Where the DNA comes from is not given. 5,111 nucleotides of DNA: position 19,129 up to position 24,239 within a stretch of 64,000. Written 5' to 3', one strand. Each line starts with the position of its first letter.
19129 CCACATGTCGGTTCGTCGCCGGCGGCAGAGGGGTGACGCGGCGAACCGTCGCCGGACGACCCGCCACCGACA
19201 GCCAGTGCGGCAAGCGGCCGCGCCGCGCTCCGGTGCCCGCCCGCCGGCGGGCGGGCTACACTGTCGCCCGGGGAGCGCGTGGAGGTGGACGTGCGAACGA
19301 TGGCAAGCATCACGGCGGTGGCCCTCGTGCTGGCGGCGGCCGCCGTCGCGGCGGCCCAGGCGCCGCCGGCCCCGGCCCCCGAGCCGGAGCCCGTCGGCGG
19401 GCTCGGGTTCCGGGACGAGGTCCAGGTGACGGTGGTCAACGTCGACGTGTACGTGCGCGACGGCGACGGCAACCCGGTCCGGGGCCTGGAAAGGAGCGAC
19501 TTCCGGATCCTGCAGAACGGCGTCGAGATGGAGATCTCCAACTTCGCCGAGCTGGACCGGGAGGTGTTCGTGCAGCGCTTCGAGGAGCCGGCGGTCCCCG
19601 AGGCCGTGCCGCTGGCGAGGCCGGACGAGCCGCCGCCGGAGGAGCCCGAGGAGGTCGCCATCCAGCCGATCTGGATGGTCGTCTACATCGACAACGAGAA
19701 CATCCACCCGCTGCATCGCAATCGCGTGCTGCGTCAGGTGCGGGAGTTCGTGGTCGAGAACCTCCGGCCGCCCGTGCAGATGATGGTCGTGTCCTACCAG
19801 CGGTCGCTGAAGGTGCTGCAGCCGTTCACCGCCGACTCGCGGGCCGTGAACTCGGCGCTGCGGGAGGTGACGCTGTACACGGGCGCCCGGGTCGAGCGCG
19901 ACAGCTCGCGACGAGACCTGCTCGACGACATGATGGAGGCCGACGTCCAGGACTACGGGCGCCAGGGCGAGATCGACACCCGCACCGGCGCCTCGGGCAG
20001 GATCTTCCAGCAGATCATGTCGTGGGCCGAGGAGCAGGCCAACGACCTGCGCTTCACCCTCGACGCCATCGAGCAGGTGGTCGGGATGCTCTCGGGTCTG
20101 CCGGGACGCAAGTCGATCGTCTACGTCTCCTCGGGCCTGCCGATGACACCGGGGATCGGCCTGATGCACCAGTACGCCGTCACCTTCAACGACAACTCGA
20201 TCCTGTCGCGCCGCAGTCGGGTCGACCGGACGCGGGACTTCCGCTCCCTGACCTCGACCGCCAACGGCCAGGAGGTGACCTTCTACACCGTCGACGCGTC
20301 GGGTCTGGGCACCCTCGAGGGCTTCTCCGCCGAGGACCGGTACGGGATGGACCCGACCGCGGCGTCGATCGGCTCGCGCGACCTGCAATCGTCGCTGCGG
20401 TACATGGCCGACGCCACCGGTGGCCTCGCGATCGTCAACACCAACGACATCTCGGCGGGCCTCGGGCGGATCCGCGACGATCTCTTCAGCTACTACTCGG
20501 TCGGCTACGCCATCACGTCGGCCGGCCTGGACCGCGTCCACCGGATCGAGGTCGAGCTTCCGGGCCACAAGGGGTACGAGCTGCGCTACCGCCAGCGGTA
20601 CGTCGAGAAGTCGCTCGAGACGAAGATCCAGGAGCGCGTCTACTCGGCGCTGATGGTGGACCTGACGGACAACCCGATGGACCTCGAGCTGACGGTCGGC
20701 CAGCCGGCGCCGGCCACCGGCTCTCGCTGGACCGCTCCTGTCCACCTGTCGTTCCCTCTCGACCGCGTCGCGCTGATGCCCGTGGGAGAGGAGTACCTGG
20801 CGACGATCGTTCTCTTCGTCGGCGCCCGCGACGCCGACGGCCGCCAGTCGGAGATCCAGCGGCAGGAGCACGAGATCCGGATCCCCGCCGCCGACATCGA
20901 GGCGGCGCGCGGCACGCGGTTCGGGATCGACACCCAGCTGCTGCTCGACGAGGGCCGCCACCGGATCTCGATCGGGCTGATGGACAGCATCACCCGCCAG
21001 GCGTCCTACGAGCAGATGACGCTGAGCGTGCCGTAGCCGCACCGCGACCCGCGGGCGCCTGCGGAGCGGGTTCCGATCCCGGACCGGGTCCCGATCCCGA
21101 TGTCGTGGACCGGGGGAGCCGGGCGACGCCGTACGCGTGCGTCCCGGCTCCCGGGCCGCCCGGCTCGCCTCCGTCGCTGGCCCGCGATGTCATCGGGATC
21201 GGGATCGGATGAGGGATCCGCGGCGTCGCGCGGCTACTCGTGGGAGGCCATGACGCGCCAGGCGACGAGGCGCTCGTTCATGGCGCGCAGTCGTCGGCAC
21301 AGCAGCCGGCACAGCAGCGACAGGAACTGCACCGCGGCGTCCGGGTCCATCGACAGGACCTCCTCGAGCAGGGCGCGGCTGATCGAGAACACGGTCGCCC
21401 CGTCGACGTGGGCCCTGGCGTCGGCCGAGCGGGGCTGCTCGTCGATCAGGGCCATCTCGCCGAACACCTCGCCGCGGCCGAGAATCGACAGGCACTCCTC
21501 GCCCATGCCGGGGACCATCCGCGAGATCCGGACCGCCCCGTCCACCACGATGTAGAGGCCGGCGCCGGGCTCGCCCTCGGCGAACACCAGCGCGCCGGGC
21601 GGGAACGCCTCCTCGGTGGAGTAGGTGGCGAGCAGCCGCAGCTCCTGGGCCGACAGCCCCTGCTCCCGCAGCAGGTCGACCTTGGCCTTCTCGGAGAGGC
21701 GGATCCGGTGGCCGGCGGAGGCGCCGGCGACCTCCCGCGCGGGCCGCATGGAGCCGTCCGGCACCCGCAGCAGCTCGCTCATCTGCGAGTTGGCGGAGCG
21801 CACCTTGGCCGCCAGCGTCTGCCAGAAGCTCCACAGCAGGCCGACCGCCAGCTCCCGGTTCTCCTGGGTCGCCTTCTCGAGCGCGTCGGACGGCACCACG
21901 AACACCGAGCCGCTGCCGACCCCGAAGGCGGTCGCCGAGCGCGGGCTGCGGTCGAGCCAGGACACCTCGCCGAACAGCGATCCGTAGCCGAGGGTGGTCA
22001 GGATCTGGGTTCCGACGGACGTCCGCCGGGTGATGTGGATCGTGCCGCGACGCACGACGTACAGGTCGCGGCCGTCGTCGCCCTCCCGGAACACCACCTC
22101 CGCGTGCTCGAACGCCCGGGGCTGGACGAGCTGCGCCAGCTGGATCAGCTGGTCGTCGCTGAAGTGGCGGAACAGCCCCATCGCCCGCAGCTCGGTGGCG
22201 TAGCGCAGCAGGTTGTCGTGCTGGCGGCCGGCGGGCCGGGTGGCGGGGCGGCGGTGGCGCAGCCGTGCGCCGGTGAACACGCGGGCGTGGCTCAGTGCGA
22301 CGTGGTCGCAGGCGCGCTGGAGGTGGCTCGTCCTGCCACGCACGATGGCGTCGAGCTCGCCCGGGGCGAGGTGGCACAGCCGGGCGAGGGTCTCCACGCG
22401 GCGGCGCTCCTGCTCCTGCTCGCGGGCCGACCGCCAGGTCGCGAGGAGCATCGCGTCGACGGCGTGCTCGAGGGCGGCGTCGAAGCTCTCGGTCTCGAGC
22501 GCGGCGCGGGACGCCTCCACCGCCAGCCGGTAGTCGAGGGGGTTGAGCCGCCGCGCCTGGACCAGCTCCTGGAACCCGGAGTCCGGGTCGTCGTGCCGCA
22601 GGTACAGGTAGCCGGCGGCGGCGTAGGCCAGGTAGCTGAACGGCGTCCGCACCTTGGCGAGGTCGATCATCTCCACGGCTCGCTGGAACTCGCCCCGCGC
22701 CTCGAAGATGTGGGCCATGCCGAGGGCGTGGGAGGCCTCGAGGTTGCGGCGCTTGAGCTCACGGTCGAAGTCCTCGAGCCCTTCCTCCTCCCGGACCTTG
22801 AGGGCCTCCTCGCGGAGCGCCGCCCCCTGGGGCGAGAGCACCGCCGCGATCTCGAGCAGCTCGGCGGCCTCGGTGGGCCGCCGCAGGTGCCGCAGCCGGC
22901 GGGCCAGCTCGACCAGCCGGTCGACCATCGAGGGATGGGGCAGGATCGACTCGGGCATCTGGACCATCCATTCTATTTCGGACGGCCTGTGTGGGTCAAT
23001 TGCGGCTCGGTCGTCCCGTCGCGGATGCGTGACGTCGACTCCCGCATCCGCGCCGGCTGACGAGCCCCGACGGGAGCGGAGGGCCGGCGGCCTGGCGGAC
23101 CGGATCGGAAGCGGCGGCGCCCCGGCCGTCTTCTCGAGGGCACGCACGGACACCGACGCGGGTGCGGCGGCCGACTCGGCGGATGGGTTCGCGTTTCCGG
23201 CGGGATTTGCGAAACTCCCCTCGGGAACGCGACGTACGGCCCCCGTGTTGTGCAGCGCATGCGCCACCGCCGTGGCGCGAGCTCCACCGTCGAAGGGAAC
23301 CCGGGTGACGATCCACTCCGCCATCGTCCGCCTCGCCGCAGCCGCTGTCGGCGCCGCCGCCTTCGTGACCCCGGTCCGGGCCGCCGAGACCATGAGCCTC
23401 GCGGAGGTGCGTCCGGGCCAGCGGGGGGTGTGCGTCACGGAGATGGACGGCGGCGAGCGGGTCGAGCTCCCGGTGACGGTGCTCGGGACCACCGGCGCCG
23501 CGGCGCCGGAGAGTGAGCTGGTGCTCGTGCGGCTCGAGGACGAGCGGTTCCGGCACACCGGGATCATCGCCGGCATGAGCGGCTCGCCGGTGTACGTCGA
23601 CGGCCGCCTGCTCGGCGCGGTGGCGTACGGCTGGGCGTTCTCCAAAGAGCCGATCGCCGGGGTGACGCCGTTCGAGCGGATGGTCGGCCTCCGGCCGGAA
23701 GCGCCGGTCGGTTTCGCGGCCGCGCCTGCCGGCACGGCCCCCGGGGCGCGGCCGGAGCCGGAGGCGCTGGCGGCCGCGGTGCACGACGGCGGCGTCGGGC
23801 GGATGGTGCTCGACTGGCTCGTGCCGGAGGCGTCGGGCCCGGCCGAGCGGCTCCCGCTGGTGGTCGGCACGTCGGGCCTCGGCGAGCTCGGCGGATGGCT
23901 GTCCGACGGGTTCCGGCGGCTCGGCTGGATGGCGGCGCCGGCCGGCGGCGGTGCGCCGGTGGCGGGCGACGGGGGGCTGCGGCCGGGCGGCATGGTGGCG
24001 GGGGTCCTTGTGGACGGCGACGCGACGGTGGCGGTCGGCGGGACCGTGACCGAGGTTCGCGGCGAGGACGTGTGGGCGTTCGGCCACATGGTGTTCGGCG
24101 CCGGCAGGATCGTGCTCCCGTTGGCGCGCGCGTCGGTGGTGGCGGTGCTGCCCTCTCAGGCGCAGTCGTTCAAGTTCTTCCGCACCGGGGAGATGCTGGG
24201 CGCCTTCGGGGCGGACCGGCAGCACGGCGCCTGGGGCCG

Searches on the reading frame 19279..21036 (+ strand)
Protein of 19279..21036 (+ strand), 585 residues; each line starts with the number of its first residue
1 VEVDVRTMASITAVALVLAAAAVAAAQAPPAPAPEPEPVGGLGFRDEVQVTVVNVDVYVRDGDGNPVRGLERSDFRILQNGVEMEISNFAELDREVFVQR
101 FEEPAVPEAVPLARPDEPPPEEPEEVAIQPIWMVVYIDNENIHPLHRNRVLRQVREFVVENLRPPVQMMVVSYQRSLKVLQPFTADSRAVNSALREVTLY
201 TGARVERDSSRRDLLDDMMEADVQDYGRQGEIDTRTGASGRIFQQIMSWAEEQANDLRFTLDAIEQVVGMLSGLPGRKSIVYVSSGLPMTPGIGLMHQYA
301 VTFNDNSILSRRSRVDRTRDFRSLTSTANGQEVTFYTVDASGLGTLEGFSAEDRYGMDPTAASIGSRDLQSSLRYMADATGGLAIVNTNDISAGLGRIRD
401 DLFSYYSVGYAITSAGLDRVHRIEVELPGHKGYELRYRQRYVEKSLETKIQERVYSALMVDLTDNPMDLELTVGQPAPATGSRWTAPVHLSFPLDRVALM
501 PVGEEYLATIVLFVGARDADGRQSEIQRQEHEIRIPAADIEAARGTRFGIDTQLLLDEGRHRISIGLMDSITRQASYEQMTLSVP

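Call 17: search_protein_families(library=pfam, proteins=[window:19279-21036:+], max_evalue=0.001)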
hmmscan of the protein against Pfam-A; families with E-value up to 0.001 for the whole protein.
window:19279-21036:+ (585 aa): 0 families

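Call 25: search_protein_families(library=ncbifam, proteins=[window:19279-21036:+], max_evalue=0.01)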
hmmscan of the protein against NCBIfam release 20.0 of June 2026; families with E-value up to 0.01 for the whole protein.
window:19279-21036:+ (585 aa): 1 family
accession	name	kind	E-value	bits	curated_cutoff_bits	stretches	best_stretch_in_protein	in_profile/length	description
TIGR03436.1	acidobact_VWFA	subfamily_domain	2.6e-58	198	81.25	1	48-441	5-321/324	VWA domain-containing protein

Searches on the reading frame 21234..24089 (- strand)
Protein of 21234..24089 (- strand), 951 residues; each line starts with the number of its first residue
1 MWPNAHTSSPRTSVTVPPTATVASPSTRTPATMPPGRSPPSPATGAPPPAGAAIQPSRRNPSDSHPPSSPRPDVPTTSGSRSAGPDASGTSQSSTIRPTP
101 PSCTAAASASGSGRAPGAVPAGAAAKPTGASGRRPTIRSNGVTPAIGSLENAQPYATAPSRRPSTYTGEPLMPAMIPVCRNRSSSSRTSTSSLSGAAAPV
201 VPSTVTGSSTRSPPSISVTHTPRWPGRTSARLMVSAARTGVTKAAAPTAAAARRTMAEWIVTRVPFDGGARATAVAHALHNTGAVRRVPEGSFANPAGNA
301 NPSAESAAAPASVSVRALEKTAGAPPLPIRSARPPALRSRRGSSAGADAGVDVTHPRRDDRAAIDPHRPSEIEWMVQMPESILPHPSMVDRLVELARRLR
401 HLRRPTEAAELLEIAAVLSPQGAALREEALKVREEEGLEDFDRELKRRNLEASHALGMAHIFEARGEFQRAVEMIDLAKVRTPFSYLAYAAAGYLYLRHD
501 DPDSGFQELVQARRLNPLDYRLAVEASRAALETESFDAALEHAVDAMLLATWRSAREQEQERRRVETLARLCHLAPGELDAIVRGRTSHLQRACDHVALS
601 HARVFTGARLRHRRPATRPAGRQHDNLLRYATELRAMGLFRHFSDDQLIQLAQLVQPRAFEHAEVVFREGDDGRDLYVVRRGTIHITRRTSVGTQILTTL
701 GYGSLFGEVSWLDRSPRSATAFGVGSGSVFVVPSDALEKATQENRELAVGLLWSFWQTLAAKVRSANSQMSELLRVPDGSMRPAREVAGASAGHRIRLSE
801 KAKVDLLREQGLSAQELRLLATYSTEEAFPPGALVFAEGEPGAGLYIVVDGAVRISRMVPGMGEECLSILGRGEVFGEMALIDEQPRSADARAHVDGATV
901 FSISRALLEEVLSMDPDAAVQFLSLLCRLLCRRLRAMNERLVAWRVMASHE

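Call 17: search_protein_families(library=pfam, proteins=[window:21234-24089:-], max_evalue=0.001)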
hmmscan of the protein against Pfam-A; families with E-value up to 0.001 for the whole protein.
window:21234-24089:- (951 aa): 1 family
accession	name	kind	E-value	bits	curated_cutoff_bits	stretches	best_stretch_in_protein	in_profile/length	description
PF00027.35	cNMP_binding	-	3.1e-38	130.1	27.5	2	827-913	2-87/89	Cyclic nucleotide-binding domain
